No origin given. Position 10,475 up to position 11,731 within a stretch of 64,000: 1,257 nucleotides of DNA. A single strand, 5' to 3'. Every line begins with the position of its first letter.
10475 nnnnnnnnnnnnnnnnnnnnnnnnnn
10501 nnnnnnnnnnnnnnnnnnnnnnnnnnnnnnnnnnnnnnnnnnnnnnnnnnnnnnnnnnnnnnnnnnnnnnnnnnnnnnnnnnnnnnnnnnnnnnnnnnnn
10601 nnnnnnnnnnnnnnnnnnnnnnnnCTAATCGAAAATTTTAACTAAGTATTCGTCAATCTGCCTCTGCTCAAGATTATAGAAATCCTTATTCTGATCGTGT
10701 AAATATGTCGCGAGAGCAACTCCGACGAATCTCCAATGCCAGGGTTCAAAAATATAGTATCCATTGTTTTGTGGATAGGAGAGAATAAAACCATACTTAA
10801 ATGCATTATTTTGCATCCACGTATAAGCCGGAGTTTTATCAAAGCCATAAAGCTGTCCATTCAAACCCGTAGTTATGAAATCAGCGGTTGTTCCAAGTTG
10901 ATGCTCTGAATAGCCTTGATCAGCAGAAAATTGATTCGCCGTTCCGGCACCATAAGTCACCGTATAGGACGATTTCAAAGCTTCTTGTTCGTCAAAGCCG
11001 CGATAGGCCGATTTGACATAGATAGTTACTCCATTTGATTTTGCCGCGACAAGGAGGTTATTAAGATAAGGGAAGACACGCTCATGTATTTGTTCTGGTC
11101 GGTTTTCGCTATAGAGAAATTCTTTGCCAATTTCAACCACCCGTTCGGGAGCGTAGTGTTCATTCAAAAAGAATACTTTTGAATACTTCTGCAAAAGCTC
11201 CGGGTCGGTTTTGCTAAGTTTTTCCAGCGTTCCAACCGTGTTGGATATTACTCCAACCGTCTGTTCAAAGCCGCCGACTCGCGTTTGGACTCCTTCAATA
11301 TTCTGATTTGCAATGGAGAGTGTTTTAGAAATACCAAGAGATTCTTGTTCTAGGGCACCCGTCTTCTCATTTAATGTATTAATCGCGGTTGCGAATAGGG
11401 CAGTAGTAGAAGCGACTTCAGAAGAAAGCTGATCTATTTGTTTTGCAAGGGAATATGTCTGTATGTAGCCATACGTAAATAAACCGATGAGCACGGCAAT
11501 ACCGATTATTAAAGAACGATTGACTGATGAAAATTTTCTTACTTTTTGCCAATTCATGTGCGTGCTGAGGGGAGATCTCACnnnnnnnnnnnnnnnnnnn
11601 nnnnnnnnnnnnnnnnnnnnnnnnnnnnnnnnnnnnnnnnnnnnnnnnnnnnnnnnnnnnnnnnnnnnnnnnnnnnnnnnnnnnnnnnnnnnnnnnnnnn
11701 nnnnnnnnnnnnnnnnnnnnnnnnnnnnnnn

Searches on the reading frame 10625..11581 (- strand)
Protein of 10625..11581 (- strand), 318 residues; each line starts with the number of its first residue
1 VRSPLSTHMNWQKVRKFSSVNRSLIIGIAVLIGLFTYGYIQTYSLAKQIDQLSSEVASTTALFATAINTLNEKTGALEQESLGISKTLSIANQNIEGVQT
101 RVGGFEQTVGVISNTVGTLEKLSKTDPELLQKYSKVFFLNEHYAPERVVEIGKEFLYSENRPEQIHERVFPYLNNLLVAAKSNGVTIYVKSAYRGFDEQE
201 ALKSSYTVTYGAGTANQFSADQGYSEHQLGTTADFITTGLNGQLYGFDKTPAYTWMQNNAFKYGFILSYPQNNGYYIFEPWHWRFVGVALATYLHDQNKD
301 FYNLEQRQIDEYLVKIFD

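Call 7: search_protein_families(library=pfam, proteins=[window:10625-11581:-])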
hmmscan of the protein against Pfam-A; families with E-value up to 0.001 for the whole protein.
window:10625-11581:- (318 aa): 2 families
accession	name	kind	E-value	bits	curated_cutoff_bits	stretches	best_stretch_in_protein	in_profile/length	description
PF02557.22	VanY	-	1.2e-29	103.3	25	1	164-287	3-131/132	D-alanyl-D-alanine carboxypeptidase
PF07889.17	DUF1664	-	0.00022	21.7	34.6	1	44-120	45-121/124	Protein of unknown function (DUF1664)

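Call 13: find_encoding_contigs(protein=window:10625-11581:-, flank=10000, max_places=6)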
Protein window:10625-11581:- (318 aa): no gene with exactly this product is on record in the collection.
